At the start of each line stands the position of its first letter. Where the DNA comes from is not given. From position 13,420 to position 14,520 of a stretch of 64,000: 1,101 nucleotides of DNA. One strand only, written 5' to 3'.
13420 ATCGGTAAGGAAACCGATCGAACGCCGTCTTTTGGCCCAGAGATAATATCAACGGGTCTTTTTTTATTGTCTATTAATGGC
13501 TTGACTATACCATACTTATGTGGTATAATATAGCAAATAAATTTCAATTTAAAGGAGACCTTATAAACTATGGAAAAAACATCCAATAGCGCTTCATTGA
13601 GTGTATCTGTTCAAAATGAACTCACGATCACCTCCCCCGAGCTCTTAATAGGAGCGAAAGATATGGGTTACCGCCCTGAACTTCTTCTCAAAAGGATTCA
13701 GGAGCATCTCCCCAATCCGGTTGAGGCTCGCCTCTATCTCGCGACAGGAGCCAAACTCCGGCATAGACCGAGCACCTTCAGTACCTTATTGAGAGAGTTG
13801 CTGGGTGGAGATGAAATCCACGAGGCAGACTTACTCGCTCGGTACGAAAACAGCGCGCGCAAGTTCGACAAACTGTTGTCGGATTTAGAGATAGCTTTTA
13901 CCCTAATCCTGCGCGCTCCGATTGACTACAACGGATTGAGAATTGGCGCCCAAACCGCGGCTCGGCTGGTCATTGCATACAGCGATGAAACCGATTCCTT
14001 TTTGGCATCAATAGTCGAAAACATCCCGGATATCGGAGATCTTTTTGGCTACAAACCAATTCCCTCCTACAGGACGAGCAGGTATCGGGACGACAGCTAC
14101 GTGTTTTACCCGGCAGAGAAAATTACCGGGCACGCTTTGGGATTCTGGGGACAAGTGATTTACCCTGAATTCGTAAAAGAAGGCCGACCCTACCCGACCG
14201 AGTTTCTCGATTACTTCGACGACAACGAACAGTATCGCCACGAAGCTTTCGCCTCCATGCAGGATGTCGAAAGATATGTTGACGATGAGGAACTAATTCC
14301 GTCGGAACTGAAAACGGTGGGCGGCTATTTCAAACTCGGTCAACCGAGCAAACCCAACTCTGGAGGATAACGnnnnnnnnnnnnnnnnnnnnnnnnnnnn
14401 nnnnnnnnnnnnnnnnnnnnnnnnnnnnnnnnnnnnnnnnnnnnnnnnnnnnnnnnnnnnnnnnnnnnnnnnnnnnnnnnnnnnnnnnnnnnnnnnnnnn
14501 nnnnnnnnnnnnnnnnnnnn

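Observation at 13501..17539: GC-elevated three-gene cassette: unknown protein + J-domain (HPD) protein + B12-binding radical SAM enzyme, with its own consensus promoter and terminators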

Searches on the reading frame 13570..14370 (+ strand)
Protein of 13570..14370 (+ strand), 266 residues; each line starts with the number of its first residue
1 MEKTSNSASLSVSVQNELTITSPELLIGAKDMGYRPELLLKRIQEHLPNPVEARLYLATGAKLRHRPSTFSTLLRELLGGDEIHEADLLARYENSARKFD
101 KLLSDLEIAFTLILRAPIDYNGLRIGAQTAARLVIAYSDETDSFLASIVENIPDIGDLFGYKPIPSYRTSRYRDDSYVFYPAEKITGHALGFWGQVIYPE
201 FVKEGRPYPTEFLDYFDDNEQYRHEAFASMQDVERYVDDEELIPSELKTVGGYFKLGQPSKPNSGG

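Call 3: search_protein_families(library=pfam, proteins=[window:13570-14370:+], max_evalue=1)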
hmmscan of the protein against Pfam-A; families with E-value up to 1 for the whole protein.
window:13570-14370:+ (266 aa): 0 families

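Call 4: search_protein_families(library=ncbifam, proteins=[window:13570-14370:+], max_evalue=1)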
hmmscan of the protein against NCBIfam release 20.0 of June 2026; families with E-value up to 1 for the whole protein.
window:13570-14370:+ (266 aa): 1 family
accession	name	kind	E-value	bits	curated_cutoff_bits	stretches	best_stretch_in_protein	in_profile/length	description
TIGR03783.1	Bac_Flav_CT_G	subfamily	0.22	9.3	261.55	1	55-106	113-165/829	TraG family conjugative transposon ATPase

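Call 6: search_protein_families(library=padloc, proteins=[window:13570-14370:+], max_evalue=1)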
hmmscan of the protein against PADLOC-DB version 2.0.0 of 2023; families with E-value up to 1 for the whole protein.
window:13570-14370:+ (266 aa): 0 families

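Call 7: search_protein_families(library=phrogs, proteins=[window:13570-14370:+], max_evalue=1)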
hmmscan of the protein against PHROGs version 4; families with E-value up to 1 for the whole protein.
window:13570-14370:+ (266 aa): 0 families

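Call 12: find_homologous_proteins(query=window:13570-14370:+)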
Query window:13570-14370:+ (266 aa): 1 proteins with E <= 0.001 among 1563 candidates.
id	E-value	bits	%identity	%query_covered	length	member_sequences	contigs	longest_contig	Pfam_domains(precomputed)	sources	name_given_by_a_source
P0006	8.5e-174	594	100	100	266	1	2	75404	-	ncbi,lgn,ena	-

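Call 30: search_protein_representatives(protein=window:13570-14367:+)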
Query: 266 residues. Proteins with E-value up to 0.001 (for the whole library): 62; up to 1e-10: 27; up to 1e-30: 3. The best 62 are listed.
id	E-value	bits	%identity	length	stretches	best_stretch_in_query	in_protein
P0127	4.3e-76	271.8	52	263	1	7-257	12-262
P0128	7.7e-40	153.0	42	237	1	4-232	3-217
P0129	7.8e-36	139.9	41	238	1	3-221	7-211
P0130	1.7e-18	83.0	34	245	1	15-163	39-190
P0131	5.8e-18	81.3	31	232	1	20-235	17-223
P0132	1.0e-17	80.5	36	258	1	12-161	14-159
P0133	1.0e-17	80.5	34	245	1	25-231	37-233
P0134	1.5e-17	80.0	29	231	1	9-219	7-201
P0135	3.6e-16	75.4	34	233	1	9-220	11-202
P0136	4.3e-15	71.9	33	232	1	27-222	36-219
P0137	1.1e-14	70.6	32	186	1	13-188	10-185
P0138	1.3e-13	67.0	31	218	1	17-164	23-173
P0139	1.4e-13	66.9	31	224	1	14-162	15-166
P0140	1.4e-13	66.9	31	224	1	12-161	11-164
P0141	1.8e-13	66.6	29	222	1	4-218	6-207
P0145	2.2e-12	63.0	32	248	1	15-163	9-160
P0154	1.1e-10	57.5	32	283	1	31-164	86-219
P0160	3.6e-08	49.2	27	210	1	17-162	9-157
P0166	1.1e-06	44.3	27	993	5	104-159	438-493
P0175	6.8e-06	41.7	29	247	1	15-217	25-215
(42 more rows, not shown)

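Call 33: search_solved_structures(query=A1, max_evalue=10)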
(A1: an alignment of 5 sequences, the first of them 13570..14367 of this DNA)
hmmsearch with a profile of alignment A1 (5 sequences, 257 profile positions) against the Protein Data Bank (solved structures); distinct sequences matched with E-value up to 10: 1.
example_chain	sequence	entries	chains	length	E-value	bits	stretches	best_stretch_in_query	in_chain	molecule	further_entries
9xxw_A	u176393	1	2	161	0.099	15.3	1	139-253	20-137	predicted anti-CRISPR, ACZ01644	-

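Call 41: search_protein_families(library=pfam, alignment_id=A3, max_evalue=0.01)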
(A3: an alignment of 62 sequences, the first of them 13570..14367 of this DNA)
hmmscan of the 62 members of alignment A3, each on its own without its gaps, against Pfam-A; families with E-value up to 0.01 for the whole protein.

A. member 1, window:13570-14367:+ (266 aa): 0 families

B. families by the number of members that match (of 62 scanned): 4 families
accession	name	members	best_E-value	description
PF16901.10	DAO_C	2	0.002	C-terminal domain of alpha-glycerophosphate oxidase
PF20849.2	TelK_muzzle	1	0.0019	Protelomerase, muzzle domain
PF24970.1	ARM_RUK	1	0.0048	RUNKEL ARM-repeat domain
PF05003.17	DUF668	1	0.0058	Protein of unknown function (DUF668)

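Call 43: predict_structure(alignment_id=A3)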
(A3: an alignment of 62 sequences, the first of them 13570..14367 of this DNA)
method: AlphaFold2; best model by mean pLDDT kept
length: 266 residues; sequences in the alignment: 62
mean_pLDDT: 83.3   pTM: 0.80
mean pLDDT of the five models: 83.3, 82.7, 82.4, 82.1, 80.4
residues with pLDDT >= 90: 164; 70-90: 39; 50-70: 38; < 50: 25
segments of 3 or more residues with pLDDT < 50: 242-261, 264-266
pLDDT, mean of each block of 10 residues (from residue 1): 53 78 97 97 97 95 95 96 86 74 95 95 93 97 97 93 84 83 92 93 96 90 67 60 46 41 45
secondary structure, 60 per line:
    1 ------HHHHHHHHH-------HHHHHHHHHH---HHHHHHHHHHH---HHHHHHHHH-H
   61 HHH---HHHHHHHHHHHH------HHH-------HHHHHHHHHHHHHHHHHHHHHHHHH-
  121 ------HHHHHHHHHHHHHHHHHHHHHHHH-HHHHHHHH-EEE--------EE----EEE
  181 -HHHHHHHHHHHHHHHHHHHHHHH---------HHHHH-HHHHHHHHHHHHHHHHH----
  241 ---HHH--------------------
elements in order: H7-15 H23-32 H36-46 H50-58 H60-63 H67-78 H95-119 H127-150 H152-159 E161-163 E178-180 H182-204 H214-218 H220-236

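Call 46: fold_search(model_id=the predicted structure, library=pdb)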
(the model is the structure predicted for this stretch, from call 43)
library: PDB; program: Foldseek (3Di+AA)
matches with E <= 10: 47; with E <= 0.001: 0
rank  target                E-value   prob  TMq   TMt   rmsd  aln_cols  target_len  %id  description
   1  9i9k_I                1.1e+00  0.08  0.15  0.14  18.4       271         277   12  Cryo-EM structure of CAK-CDK2 (determined in the presence of ADP-AlFx) (released 2025-10-15)
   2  8v2d_J                1.4e+00  0.20  0.21  0.19  10.0       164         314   17  Computational Designed Nanocage O43_129 (released 2024-03-13)
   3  4yxx                  1.6e+00  0.14  0.20  0.24  15.6       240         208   13  Computationally designed left-handed alpha/alpha toroid with 6 repeats (released 2015-12-16)
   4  4yxz                  2.2e+00  0.07  0.19  0.18  15.3       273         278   12  Computationally designed left-handed alpha/alpha toroid with 9 repeats (released 2015-12-16)
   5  4knf_C                2.2e+00  0.06  0.16  0.18  16.9       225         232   13  Crystal structure of a blue-light absorbing proteorhodopsin double-mutant D97N/Q105L from HOT75 (released 2013-06-05)
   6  5h7a_B                2.5e+00  0.06  0.12  0.16  16.5       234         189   12  Crystal structure of a repeat protein with four Protein A repeat module (released 2017-06-28)
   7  7oiw_A                3.1e+00  0.04  0.14  0.13  17.2       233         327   10  Structure of S. aureus Rel catalytic domains in complex with pppGpp (released 2022-06-01)
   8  9hiy_I                3.2e+00  0.06  0.16  0.16  17.4       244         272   11  Cryo-EM structure of CAK (CDK7 D97N mutant) in complex with ATPgS (released 2025-08-20)
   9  5h7a_A                3.2e+00  0.04  0.12  0.15  17.2       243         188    9  Crystal structure of a repeat protein with four Protein A repeat module (released 2017-06-28)
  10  4kzg_H                3.5e+00  0.05  0.18  0.16  14.8       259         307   12  Crystal structure of zebrafish MO25 (released 2013-09-11)
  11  8r7c_A                3.5e+00  0.02  0.13  0.05  18.6       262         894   12  MutSbeta bound to compound CHDI-00915542 in the canonical DNA-mismatch bound form (released 2024-11-27)
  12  3gtu_B                3.9e+00  0.04  0.11  0.12  18.1       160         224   11  LIGAND-FREE HETERODIMERIC HUMAN GLUTATHIONE S-TRANSFERASE M2-3 (EC 2.5.1.18), MONOCLINIC CRYSTAL FORM (released 1999-07-29)
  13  7lqy_A                3.9e+00  0.03  0.16  0.08  20.4       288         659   10  Structure of squirrel TRPV1 in apo state (released 2021-04-21)
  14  6yvh_A                4.2e+00  0.04  0.16  0.16  15.7       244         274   14  CWC22-CWC27-EIF4A3 Complex (released 2020-05-13)
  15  4j4v_E                4.2e+00  0.03  0.16  0.17  21.0       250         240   16  Pentameric SFTSVN with suramin (released 2013-05-22)
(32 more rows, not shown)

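Call 63: fold_search(model_id=the predicted structure, library=viral)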
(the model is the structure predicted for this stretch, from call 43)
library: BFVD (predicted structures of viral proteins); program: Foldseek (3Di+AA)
matches with E <= 10: 71; with E <= 0.001: 0
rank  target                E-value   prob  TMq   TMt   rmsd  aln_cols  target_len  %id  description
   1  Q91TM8                6.0e-01  0.21  0.16  0.07  15.2       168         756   14  mRNA export factor ICP27 homolog [Tupaiid herpesvirus 1 (strain 1)]
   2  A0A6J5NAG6            1.0e+00  0.11  0.20  0.19  25.2       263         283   11  Uncharacterized protein [uncultured Caudovirales phage]
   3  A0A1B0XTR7            1.2e+00  0.15  0.21  0.11  17.5       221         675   13  (no name in the UniProt tables at hand)
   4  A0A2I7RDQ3            1.5e+00  0.21  0.21  0.32  11.1       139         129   10  (no name in the UniProt tables at hand)
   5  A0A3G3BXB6            1.8e+00  0.12  0.22  0.09  16.8       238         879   11  (no name in the UniProt tables at hand)
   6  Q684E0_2              1.9e+00  0.05  0.17  0.06  19.9       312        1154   15  (no name in the UniProt tables at hand)
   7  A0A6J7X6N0            2.1e+00  0.11  0.12  0.22  13.2       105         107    8  Uncharacterized protein [uncultured Caudovirales phage]
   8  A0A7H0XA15            2.1e+00  0.09  0.10  0.15  14.5       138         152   21  (no name in the UniProt tables at hand)
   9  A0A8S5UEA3            2.8e+00  0.11  0.23  0.09  15.1       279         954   10  Minor tail protein [Siphoviridae sp. ctJLm32]
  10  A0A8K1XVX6            2.8e+00  0.04  0.15  0.11  16.1       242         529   15  RNA-dependent RNA polymerase (Fragment) [Hangzhou mitovirus 2]
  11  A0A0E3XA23            3.1e+00  0.03  0.13  0.12  21.4       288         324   11  ORF135A [Cyprinid herpesvirus 2]
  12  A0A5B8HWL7            3.2e+00  0.11  0.12  0.26  16.3       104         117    9  Uncharacterized protein [Mimiviridae sp. ChoanoV1]
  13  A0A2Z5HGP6            3.2e+00  0.10  0.10  0.24  11.0        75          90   19  (no name in the UniProt tables at hand)
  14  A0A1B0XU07            3.4e+00  0.06  0.19  0.15  20.7       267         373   13  (no name in the UniProt tables at hand)
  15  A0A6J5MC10            3.5e+00  0.04  0.18  0.11  16.4       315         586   10  Uncharacterized protein [uncultured Caudovirales phage]
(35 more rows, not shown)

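Call 65: list_cluster_members(proteins=[P0130, P0131, P0132, P0134, P0138, P0145, P0154, P0160, P0166, P0175])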
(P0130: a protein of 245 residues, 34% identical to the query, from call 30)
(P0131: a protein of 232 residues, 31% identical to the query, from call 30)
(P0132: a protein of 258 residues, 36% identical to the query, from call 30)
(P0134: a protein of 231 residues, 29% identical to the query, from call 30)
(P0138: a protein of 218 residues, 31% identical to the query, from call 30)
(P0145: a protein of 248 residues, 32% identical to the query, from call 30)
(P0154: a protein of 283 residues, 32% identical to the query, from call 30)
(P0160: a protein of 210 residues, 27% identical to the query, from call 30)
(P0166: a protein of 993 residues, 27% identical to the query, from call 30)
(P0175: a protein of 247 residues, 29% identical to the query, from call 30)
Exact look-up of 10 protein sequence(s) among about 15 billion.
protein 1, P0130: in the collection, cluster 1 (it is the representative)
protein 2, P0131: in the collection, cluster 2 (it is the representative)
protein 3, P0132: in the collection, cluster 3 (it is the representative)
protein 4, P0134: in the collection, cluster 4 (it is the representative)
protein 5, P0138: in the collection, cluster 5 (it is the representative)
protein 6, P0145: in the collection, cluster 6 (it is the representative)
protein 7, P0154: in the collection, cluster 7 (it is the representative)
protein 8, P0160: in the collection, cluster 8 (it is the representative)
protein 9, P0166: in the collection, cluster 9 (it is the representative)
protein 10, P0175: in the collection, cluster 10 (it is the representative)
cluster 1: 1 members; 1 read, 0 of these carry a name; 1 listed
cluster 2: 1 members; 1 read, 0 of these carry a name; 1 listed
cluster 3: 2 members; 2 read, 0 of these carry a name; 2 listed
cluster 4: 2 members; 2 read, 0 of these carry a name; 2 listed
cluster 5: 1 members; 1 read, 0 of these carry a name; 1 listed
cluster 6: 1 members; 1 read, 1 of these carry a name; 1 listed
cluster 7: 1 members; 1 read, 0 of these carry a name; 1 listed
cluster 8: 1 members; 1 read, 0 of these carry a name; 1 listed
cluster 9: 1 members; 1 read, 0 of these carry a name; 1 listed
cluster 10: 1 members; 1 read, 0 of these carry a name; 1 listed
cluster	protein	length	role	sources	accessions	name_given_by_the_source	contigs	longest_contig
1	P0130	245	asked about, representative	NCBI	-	-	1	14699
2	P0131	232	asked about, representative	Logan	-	-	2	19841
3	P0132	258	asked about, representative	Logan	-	-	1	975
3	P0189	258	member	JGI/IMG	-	-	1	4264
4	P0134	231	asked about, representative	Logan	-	-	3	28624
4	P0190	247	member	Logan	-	-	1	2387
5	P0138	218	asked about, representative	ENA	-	-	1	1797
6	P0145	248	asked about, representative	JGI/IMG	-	hypothetical protein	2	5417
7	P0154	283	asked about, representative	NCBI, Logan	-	-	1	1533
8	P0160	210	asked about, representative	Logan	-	-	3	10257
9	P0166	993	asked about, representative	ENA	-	-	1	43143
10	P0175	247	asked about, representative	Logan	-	-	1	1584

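Call 66: search_protein_families(library=pfam, proteins=[P0166], max_evalue=0.01)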
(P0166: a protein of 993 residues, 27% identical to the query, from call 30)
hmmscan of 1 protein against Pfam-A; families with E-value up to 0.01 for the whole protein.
P0166 (993 aa): 1 family
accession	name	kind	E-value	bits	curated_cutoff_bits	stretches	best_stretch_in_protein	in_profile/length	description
PF05270.19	AbfB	-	2.9e-07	31.1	22.8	1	926-991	31-92/137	Alpha-L-arabinofuranosidase B (ABFB) domain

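Call 67: find_encoding_contigs(protein=P0134, flank=8000, max_places=3)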
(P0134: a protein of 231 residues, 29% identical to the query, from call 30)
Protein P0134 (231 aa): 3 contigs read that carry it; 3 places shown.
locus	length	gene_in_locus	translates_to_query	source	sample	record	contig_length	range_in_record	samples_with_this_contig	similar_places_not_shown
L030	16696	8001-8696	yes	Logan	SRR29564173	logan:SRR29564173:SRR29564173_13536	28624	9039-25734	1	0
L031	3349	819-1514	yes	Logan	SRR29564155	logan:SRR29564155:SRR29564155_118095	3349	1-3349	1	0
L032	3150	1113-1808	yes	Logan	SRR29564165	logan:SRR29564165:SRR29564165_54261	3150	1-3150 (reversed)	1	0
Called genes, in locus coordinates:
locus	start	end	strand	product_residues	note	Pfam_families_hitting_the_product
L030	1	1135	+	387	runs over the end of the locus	PF00342:PGI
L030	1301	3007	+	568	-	-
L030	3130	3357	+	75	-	PF01176:eIF-1a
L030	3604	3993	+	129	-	PF00416:Ribosomal_S13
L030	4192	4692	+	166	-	PF00411:Ribosomal_S11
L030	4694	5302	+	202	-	PF00163:Ribosomal_S4, PF01479:S4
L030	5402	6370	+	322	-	PF01193:RNA_pol_L, PF01000:RNA_pol_A_bac, PF03118:RNA_pol_A_CTD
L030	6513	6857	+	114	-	PF01196:Ribosomal_L17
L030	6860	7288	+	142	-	PF00572:Ribosomal_L13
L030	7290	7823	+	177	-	PF00380:Ribosomal_S9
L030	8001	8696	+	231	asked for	-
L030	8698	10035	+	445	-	-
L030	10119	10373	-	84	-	PF04226:Transgly_assoc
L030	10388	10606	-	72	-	-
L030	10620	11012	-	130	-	-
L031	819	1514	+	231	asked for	-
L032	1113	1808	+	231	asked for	-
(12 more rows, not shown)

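Call 68: find_encoding_contigs(protein=P0131, flank=8000, max_places=2)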
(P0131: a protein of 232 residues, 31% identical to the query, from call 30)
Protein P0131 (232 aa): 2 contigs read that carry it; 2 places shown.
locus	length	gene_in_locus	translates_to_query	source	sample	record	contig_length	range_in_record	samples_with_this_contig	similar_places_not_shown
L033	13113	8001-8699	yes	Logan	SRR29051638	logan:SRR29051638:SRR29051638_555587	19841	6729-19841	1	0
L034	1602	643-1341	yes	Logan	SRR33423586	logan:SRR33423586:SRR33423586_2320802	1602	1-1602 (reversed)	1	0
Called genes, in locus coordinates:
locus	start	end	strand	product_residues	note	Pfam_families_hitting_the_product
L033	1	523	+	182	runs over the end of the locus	PF00186:DHFR_1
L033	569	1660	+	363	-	PF03462:PCRF, PF00472:RF-1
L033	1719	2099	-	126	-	-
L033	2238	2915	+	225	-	PF03193:RsgA_GTPase (faint), PF02463:SMC_N (weak), PF00005:ABC_tran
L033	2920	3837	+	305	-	PF18075:FtsX_ECD, PF02687:FtsX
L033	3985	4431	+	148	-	PF01281:Ribosomal_L9_N, PF03948:Ribosomal_L9_C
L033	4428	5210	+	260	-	-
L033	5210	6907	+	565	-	PF06418:CTP_synth_N, PF01656:CbiA (weak), PF07722:Peptidase_C26 (faint), PF00117:GATase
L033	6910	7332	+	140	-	-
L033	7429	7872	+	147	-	-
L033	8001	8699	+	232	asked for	-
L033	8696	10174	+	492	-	-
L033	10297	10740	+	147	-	-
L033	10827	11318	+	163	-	-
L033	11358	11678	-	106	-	PF01016:Ribosomal_L27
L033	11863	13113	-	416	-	?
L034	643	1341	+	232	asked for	-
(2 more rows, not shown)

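Call 69: find_encoding_contigs(protein=P0160, flank=8000, max_places=2)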
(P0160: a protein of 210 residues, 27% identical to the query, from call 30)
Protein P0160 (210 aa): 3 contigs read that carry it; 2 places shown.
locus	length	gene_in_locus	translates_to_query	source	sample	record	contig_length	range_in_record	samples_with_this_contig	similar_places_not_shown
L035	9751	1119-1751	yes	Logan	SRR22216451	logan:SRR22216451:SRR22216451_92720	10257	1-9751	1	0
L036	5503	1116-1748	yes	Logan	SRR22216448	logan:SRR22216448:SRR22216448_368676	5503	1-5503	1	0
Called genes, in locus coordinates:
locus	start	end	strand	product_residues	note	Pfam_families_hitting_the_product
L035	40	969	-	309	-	-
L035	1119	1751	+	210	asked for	-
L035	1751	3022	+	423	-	-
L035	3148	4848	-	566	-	PF05157:MshEN (weak), PF00437:T2SSE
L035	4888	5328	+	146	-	PF02367:TsaE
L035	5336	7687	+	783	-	PF02739:5_3_exonuc_N, PF01367:5_3_exonuc, PF00476:DNA_pol_A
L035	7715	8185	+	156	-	PF04191:PEMT, PF04140:ICMT (weak)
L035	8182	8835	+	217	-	-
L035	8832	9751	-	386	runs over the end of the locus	PF13347:MFS_2 (faint), PF11700:ATG22, PF07690:MFS_1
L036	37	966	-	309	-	-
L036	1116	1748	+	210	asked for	-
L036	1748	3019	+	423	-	-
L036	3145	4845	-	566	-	PF05157:MshEN (weak), PF00437:T2SSE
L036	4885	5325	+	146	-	PF02367:TsaE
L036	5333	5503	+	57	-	?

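Call 74: search_solved_structures(query=A3, max_evalue=10, show_alignments=1)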
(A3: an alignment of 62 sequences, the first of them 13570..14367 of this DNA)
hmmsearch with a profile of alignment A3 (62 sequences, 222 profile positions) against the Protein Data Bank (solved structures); distinct sequences matched with E-value up to 10: 13.
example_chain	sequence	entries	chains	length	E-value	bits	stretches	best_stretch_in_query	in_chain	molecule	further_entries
8bd7_S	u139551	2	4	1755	0.005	19.5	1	102-168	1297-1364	Intraflagellar transport protein 172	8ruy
6cfz_E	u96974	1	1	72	0.035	16.7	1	92-144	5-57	Dad4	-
8eoz_B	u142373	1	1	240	0.35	13.5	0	55-79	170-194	C3HR3_4r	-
4ljx_A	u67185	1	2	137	0.43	13.2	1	108-209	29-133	AT-rich interactive domain-containing protein 3A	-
2o08_A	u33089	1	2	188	0.52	12.9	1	121-172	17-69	BH1327 protein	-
2kk0_A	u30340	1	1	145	0.85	12.2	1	108-209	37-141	AT-rich interactive domain-containing protein 3A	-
9qm3_A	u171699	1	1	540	1.6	11.3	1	71-110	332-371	FAD dependent monooxygenase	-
9qm2_A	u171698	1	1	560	1.7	11.2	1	71-110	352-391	FAD dependent monooxygenase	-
9qm4_A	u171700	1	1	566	1.8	11.2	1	71-110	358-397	FAD dependent monooxygenase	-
7mwr_B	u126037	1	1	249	2.3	10.8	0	128-193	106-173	LHD101B4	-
4kps_B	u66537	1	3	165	3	10.4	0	72-123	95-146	Hemagglutinin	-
4kpq_B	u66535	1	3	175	3.7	10.1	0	72-123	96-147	Hemagglutinin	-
6vfi_A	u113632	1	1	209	7.1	9.2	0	142-198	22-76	O43_dn18A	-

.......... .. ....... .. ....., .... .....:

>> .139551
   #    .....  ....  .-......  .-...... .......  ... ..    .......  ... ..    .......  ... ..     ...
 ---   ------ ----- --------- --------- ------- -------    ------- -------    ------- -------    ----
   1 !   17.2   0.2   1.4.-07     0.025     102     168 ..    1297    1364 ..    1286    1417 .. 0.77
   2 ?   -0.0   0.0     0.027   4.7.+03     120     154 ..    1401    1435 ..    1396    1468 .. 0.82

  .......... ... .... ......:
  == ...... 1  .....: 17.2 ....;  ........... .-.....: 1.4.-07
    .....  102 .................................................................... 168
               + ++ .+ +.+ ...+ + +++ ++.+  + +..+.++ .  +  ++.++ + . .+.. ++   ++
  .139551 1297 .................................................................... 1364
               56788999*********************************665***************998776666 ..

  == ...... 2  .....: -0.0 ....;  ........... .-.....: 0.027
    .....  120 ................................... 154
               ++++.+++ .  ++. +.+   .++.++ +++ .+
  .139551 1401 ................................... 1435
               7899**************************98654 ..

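Call 81: search_protein_families(library=phrogs, proteins=[L033:10297-10740:+, L033:7429-7872:+], max_evalue=0.1)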
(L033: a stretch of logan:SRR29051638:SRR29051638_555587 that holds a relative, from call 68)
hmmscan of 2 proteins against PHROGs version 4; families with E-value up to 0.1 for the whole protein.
L033:10297-10740:+ (147 aa): 1 family
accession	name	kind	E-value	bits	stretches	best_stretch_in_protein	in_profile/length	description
phrog_11531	-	integration and excision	0.089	13.8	0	27-69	40-82/144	integrase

L033:7429-7872:+ (147 aa): 0 families

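Call 95: search_protein_families(library=phrogs, alignment_id=A3, max_evalue=0.01)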
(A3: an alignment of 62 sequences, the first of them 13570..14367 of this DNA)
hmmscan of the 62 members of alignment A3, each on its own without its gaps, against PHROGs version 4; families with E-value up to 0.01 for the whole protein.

A. member 1, window:13570-14367:+ (266 aa): 0 families

B. families by the number of members that match (of 62 scanned): 3 families
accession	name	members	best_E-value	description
phrog_10057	-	1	0.00038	DNA methyltransferase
phrog_36866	-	1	0.003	-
phrog_21475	-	1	0.0087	-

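Call 98: search_dna_similar(query=window:13570-14367:+, collection=phages, mode=protein, max_evalue=0.001, max_rows=10)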
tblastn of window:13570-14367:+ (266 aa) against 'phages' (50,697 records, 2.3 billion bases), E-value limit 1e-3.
No match.

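Call 114: search_dna_similar(query=window:13570-14367:+, collection=plasmids, mode=protein, max_evalue=0.001, max_rows=10)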
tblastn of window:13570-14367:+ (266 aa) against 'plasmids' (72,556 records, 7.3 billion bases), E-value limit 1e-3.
No match.
